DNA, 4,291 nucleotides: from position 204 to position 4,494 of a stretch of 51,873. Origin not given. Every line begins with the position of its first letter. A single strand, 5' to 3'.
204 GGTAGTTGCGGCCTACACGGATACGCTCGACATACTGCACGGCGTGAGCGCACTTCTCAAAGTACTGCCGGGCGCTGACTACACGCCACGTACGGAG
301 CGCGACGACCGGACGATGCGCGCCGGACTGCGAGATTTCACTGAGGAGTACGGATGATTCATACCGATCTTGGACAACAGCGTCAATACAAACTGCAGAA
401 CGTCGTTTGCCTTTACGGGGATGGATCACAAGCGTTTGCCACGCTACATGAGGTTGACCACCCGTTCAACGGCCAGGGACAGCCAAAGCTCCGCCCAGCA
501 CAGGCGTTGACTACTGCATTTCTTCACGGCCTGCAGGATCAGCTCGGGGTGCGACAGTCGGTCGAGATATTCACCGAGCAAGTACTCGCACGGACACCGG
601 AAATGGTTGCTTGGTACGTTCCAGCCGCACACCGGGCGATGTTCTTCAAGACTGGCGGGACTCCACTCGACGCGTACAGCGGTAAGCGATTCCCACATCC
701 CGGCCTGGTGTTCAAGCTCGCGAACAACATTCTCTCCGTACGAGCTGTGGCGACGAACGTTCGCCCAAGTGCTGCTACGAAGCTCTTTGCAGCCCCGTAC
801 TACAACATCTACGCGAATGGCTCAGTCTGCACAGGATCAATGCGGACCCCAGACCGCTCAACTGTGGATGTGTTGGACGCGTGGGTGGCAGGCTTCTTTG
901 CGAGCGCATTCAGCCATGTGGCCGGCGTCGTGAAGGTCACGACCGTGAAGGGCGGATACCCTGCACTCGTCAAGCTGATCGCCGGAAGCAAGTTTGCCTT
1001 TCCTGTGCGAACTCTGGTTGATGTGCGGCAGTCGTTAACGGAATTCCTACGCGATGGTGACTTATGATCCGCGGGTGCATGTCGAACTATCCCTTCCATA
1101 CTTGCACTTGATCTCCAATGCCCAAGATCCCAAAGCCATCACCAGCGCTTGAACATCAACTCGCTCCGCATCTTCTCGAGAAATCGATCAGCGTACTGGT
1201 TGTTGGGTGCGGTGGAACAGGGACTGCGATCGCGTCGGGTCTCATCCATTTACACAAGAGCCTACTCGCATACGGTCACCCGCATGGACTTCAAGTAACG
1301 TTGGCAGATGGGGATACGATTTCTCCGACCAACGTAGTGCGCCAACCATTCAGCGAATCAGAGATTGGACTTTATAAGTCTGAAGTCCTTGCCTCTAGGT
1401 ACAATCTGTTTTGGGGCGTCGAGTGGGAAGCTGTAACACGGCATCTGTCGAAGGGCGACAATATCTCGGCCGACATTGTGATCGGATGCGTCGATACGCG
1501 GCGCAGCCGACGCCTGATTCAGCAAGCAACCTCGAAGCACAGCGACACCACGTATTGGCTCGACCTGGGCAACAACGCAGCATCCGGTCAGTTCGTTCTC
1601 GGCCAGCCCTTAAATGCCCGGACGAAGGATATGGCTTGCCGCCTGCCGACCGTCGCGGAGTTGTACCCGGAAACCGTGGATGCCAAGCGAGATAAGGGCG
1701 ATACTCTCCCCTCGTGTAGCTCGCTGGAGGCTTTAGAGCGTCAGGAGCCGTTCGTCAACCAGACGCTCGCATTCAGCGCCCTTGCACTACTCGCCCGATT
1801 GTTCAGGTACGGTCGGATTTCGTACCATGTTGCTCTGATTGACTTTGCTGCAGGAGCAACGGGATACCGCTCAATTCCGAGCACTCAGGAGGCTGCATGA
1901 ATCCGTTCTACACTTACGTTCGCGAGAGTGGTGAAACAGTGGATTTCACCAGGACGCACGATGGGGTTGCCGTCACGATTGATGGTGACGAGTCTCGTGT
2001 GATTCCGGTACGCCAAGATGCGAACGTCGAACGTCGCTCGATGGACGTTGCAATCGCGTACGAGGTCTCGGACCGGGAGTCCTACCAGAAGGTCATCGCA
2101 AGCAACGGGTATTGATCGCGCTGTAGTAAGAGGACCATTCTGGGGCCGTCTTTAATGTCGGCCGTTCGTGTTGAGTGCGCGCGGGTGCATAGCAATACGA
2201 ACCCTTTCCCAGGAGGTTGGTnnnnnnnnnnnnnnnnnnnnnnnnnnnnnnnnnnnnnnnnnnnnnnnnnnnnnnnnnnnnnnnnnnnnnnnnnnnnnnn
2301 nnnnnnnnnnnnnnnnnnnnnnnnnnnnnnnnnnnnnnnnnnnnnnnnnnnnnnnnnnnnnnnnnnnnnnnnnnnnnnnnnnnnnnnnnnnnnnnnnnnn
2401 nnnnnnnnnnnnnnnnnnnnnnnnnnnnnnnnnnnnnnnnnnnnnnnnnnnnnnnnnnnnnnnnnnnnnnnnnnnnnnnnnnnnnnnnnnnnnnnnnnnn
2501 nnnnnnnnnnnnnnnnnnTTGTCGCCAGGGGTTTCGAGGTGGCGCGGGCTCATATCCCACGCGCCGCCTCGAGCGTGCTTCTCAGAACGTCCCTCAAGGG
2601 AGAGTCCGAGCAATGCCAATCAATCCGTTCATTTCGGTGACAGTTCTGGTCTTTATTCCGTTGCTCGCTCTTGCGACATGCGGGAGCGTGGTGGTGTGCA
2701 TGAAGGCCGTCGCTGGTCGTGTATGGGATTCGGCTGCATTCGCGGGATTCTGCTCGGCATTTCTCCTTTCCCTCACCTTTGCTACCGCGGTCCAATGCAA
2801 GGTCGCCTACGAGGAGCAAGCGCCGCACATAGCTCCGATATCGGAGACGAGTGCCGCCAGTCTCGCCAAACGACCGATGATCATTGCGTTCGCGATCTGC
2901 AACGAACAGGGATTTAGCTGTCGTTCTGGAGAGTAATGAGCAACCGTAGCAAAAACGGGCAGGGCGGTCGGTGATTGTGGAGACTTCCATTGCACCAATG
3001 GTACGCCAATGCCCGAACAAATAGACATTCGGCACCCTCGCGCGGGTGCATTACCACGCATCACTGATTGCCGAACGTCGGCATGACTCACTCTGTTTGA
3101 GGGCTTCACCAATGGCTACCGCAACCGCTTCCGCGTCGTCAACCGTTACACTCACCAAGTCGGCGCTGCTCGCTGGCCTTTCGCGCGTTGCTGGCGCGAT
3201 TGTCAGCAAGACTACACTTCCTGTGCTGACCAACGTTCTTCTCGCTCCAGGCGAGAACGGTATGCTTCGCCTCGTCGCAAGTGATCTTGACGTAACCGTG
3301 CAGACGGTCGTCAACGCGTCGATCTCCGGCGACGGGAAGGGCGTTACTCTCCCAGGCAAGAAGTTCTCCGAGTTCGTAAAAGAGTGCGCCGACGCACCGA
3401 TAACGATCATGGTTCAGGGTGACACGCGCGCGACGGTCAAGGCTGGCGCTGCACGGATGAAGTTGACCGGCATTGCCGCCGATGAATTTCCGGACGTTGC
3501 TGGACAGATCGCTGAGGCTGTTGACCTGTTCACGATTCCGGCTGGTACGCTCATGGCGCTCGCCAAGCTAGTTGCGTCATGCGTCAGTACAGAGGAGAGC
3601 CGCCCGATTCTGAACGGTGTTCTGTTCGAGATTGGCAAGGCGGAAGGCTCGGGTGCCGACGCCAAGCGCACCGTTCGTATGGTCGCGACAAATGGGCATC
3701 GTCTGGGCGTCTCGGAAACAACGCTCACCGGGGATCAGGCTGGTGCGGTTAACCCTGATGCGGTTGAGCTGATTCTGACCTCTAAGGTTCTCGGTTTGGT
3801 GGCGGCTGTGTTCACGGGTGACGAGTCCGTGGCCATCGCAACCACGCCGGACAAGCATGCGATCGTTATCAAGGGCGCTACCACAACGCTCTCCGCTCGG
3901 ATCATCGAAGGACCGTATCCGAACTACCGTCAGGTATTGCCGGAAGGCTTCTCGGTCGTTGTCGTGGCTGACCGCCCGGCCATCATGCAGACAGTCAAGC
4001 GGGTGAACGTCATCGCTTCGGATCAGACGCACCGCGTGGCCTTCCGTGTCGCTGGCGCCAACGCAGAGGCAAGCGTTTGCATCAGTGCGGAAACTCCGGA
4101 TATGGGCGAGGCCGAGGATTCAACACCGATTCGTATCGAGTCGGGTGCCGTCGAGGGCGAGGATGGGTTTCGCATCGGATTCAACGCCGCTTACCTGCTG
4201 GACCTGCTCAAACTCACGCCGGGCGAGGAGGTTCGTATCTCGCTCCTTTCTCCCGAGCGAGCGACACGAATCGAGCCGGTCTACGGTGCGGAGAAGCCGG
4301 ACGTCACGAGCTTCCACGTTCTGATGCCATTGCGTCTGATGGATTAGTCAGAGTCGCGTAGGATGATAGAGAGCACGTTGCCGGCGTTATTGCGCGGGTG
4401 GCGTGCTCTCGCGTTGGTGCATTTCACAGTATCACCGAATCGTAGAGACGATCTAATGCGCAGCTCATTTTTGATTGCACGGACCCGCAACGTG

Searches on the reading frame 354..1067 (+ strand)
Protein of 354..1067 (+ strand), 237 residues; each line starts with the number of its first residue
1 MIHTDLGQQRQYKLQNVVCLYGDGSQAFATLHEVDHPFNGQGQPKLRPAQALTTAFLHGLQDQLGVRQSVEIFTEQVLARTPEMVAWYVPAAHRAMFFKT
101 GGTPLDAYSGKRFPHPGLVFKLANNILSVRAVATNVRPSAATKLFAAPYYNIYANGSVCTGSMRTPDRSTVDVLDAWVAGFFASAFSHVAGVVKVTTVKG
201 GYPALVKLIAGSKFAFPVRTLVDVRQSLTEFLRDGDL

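Call 44: find_encoding_contigs(protein=window:354-1067:+, flank=10000, max_places=2)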
Protein window:354-1067:+ (237 aa): 16 contigs read that carry it; 2 places shown.
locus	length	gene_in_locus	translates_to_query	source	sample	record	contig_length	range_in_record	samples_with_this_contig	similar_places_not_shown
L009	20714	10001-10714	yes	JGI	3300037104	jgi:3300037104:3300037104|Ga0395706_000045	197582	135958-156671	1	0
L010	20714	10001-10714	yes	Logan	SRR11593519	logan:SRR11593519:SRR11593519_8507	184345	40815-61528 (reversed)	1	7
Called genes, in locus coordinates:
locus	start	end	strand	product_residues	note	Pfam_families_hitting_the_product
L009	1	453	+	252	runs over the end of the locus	PF22653:DUF7007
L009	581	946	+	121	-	-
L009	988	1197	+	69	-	-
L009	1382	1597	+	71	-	-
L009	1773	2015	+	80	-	-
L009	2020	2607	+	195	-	-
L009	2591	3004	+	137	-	-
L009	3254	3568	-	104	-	-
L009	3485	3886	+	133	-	-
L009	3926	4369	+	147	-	-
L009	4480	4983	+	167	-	-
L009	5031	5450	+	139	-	-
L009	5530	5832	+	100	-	-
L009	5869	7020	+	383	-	-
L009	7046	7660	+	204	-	PF19556:PRTRC_E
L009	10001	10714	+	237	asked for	PF14460:Prok-E2_D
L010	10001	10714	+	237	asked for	PF14460:Prok-E2_D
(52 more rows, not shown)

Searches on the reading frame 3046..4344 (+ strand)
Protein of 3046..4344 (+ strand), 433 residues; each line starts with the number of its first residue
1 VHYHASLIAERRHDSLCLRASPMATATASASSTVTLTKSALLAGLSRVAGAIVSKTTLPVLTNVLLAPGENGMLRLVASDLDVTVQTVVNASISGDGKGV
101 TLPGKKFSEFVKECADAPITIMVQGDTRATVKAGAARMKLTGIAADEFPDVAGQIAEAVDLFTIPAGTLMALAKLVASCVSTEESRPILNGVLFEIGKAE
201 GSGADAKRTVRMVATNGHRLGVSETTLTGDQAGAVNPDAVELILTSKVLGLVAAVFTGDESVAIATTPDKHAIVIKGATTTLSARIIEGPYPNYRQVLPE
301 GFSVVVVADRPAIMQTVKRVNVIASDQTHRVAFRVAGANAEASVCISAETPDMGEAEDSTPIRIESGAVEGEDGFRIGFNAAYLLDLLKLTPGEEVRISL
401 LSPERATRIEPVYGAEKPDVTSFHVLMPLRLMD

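Call 9: search_protein_families(library=phrogs, proteins=[window:3046-4344:+], max_evalue=0.001)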
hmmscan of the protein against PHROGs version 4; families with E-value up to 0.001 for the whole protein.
window:3046-4344:+ (433 aa): 2 families
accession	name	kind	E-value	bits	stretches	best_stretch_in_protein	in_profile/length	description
phrog_947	-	DNA, RNA and nucleotide metabolism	3.7e-57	194.9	1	32-432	3-366/368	DNA polymerase processivity factor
phrog_3007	-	DNA, RNA and nucleotide metabolism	6.1e-14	53.2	1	174-356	11-177/190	RusA-like Holliday junction resolvase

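Call 10: search_protein_families(library=pfam, proteins=[window:3046-4344:+], max_evalue=0.01)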
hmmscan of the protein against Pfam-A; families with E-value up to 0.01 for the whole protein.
window:3046-4344:+ (433 aa): 3 families
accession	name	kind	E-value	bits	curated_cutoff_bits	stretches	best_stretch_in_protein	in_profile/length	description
PF00712.24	DNA_pol3_beta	-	7.4e-24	84.7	24.4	1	35-151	4-119/120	DNA polymerase III beta subunit, N-terminal domain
PF02767.21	DNA_pol3_beta_2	-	2.5e-16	60.5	27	1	164-293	2-116/116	DNA polymerase III beta subunit, central domain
PF02768.20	DNA_pol3_beta_3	-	4.4e-14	52.8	27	1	295-413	1-109/121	DNA polymerase III beta subunit, C-terminal domain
